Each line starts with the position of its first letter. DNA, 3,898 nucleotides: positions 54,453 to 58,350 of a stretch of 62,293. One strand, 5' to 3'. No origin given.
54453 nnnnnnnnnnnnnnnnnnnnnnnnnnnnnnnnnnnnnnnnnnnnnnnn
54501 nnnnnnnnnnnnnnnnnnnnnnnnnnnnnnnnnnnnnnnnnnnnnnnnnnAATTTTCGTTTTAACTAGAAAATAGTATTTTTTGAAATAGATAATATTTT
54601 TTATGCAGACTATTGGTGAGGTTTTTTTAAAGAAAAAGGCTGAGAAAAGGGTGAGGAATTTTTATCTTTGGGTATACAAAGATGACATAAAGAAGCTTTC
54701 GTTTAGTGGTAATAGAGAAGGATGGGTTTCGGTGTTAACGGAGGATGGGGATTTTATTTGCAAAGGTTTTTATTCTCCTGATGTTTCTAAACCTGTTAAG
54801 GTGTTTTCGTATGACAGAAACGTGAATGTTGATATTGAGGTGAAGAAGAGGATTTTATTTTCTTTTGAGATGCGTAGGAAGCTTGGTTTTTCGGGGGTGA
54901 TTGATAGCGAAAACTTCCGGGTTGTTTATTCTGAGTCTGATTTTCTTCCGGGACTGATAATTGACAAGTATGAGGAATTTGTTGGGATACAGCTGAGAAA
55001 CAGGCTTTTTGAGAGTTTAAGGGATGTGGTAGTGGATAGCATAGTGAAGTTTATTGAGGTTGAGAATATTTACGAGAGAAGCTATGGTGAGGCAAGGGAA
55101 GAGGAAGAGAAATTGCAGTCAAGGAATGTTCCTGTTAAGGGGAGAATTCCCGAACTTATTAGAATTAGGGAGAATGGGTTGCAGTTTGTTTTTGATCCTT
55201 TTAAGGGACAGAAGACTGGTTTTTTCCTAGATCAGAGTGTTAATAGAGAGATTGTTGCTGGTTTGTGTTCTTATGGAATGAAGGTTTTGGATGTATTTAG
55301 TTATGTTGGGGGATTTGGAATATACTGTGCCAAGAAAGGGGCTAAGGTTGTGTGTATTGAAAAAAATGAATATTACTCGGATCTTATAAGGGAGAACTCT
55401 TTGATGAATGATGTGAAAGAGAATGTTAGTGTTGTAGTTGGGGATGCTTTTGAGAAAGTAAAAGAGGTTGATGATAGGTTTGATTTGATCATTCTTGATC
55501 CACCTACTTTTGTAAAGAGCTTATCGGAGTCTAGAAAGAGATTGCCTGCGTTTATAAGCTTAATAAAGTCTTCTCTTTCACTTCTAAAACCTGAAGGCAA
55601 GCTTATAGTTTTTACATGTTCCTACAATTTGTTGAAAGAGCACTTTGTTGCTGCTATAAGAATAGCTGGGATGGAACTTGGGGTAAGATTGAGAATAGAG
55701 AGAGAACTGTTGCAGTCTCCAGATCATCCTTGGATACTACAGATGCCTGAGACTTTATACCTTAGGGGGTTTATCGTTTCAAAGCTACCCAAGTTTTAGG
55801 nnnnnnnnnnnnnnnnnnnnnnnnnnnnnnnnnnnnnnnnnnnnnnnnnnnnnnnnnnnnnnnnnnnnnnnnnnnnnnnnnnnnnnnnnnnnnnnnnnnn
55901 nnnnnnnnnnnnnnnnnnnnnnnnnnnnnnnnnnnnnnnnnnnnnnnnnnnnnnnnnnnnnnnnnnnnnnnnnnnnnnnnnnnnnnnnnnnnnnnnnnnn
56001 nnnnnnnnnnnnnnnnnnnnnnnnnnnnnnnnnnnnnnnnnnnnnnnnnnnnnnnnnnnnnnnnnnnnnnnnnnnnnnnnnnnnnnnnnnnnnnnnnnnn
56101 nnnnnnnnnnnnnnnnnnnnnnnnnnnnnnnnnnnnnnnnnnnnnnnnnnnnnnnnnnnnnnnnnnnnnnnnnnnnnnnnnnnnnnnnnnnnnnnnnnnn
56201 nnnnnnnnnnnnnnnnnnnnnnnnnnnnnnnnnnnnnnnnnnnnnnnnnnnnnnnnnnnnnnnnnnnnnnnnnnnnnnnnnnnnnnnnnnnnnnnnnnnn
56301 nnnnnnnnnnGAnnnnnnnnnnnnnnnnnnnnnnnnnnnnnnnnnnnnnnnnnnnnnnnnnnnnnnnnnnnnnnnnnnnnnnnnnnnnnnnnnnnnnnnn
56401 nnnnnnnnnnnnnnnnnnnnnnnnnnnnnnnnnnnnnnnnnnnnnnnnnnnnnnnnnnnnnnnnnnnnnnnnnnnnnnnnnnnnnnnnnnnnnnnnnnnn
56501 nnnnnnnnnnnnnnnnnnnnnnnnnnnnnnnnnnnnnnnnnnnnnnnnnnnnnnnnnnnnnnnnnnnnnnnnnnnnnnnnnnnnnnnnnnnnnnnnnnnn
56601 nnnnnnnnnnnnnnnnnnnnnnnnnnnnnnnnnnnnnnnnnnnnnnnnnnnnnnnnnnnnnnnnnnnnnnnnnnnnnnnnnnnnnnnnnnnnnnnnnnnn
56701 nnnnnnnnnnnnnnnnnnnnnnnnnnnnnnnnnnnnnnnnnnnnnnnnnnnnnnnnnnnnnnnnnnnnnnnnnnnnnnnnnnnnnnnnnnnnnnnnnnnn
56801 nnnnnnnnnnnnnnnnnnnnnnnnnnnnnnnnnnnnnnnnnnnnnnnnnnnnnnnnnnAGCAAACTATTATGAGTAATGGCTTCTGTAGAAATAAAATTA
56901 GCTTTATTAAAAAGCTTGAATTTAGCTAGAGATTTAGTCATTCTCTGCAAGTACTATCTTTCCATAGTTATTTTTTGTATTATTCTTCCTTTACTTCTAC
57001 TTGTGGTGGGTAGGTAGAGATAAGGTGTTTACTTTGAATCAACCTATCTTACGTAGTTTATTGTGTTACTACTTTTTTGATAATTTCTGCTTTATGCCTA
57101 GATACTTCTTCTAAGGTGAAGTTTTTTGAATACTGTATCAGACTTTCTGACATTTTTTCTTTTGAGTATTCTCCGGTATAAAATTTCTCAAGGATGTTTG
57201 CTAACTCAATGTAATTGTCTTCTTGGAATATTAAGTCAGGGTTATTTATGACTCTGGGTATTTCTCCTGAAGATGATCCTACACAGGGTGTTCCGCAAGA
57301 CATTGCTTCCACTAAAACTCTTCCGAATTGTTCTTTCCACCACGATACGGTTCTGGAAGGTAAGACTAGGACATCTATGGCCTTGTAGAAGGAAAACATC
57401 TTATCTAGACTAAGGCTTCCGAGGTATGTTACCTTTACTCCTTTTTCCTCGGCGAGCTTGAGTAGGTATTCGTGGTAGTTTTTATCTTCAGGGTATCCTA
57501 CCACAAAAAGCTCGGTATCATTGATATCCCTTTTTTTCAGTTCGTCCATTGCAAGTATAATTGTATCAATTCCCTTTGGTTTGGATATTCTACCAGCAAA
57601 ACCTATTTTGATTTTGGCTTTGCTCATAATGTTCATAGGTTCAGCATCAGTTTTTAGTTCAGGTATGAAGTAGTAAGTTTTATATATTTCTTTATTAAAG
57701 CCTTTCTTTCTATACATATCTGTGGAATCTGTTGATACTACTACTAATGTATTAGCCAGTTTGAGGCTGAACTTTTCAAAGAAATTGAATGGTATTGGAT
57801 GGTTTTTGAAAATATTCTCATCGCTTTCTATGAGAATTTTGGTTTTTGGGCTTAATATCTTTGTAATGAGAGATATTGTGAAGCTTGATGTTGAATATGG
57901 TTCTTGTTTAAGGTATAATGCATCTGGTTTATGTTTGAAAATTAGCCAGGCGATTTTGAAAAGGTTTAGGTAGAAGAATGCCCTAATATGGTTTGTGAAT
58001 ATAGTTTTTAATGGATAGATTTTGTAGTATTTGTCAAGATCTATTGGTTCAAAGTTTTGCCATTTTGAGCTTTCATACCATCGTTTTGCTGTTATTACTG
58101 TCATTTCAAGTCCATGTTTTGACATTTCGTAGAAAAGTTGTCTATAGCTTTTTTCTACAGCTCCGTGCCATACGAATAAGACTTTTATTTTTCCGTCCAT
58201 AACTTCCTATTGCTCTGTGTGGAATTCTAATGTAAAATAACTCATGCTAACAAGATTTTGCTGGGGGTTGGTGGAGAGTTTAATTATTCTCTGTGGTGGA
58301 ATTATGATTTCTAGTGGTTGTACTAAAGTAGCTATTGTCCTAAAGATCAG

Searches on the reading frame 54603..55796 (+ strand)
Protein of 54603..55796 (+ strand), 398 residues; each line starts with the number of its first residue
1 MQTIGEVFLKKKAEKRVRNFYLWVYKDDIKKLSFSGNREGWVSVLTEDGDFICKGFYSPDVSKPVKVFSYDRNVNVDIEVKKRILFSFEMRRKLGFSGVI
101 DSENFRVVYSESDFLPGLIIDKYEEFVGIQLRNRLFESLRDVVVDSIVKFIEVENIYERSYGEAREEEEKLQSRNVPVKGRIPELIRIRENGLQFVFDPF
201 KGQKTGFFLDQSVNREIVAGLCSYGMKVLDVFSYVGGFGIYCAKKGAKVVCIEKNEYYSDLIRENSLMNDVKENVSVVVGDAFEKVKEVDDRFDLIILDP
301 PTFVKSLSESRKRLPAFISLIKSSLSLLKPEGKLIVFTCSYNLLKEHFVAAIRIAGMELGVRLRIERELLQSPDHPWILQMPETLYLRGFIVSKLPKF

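Call 37: search_protein_families(library=pfam, proteins=[window:54603-55796:+], max_evalue=0.00001)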
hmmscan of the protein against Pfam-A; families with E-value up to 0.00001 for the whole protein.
window:54603-55796:+ (398 aa): 6 families
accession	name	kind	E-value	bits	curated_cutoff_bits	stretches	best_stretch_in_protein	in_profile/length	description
PF17785.7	PUA_3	-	2.5e-13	50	22.6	1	7-69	1-63/64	PUA-like domain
PF10672.15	Methyltrans_SAM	-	4.3e-12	46.3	27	1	180-306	80-209/286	S-adenosylmethionine-dependent methyltransferase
PF02475.24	TRM5-TYW2_MTfase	-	4.2e-11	43.5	28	1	189-302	4-114/164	TRM5/TYW2 methyltransferase domain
PF05175.20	MTS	-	2.9e-08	34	23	1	226-337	33-139/170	Methyltransferase small domain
PF09445.16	Methyltransf_15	-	4.5e-08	33.3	22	1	227-302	3-81/165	RNA cap guanine-N2 methyltransferase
PF03602.21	Cons_hypoth95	-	6.8e-08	32.8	24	1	226-322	43-137/182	Conserved hypothetical protein 95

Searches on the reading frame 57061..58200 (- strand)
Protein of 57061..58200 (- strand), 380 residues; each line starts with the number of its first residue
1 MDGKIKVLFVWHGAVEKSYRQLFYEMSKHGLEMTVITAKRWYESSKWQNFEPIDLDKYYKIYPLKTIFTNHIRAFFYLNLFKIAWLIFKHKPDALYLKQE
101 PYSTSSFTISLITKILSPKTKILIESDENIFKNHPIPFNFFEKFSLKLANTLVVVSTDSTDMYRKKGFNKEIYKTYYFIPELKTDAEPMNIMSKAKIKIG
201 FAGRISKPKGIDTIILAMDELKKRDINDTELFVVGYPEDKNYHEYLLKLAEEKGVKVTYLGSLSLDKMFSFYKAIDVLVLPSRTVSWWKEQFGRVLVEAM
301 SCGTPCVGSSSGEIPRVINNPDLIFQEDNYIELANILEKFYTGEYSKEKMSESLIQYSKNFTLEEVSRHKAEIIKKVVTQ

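Call 37: search_protein_families(library=pfam, proteins=[window:57061-58200:-], max_evalue=0.00001)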
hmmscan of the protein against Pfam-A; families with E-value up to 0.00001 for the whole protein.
window:57061-58200:- (380 aa): 3 families
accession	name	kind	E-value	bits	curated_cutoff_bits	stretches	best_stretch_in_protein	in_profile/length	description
PF00534.26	Glycos_transf_1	-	6.1e-30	104.4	26.4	1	195-359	14-170/172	Glycosyl transferases group 1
PF13692.12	Glyco_trans_1_4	-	1.2e-23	84.4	27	1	198-339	3-138/142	Glycosyl transferases group 1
PF20706.3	GT4-conflict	-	1.6e-09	37.7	26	1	171-311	170-314/385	Family 4 Glycosyltransferase in conflict systems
